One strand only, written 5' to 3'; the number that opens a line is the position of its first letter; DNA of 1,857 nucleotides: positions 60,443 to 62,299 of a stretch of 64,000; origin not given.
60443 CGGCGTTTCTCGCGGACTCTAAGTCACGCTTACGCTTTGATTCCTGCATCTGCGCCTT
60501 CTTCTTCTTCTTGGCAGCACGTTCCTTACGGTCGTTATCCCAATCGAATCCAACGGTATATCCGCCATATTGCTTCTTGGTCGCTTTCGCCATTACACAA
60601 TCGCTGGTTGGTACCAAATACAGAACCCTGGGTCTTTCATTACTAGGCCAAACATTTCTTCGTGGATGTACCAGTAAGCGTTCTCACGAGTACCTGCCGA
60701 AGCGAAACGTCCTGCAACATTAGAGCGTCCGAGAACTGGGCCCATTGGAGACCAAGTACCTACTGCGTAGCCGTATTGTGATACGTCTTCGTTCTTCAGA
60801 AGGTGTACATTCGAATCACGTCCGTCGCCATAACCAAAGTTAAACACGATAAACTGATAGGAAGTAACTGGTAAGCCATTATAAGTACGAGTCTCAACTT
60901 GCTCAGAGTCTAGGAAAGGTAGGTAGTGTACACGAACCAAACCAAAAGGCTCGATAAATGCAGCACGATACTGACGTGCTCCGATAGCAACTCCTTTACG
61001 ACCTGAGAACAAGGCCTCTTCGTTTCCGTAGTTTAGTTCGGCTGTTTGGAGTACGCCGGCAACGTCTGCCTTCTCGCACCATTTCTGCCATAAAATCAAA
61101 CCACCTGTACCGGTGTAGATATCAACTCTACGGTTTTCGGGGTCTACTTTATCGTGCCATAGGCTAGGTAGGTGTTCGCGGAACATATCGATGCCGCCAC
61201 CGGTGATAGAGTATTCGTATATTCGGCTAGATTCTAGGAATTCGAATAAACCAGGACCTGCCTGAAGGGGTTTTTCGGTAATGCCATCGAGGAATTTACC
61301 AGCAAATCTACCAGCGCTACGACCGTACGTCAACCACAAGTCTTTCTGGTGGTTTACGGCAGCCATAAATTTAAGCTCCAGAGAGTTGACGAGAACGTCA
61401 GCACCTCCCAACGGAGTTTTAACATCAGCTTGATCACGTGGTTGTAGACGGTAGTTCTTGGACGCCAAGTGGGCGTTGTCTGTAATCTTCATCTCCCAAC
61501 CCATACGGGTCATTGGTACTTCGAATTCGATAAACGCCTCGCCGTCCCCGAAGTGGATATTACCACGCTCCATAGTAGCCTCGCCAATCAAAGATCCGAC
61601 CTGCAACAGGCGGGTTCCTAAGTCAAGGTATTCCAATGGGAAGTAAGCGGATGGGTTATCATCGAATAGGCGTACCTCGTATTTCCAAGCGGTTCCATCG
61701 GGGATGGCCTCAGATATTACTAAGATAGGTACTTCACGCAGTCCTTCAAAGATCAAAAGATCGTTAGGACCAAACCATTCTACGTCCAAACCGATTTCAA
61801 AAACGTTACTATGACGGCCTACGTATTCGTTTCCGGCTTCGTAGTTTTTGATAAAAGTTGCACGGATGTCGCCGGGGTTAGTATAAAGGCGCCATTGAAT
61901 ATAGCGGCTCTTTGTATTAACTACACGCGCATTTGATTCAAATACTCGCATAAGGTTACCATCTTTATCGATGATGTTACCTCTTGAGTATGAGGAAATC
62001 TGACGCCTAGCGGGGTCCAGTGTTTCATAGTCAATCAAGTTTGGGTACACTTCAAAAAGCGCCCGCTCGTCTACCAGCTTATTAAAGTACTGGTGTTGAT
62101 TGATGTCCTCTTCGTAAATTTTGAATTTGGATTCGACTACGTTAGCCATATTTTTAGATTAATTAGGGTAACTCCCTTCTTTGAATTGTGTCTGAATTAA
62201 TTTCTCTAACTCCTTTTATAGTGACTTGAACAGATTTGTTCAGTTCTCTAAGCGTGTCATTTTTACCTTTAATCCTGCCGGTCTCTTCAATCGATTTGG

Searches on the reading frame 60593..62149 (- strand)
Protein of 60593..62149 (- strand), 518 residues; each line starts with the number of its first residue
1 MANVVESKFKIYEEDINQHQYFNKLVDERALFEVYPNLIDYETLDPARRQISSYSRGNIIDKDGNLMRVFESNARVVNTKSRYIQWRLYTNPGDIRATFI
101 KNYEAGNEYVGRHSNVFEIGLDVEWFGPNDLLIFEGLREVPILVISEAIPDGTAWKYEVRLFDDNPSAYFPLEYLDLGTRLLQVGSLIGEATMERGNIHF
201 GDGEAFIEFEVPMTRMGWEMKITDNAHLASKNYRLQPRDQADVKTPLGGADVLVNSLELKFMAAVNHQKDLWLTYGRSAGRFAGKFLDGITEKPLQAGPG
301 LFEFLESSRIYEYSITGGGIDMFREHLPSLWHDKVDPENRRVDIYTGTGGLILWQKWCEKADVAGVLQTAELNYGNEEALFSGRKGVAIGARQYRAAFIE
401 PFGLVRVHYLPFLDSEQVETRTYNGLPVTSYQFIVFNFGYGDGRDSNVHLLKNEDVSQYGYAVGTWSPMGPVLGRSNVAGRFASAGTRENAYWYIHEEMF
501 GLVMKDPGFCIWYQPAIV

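Call 13: search_protein_families(library=pfam, proteins=[window:60593-62149:-], max_evalue=0.01)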
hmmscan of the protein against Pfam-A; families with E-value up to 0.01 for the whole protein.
window:60593-62149:- (518 aa): 1 family
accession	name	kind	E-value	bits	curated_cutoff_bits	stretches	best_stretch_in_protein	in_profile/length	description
PF23898.1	Crass_capsid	-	6.8e-29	101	27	1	108-472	101-456/496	Crassvirus major capsid protein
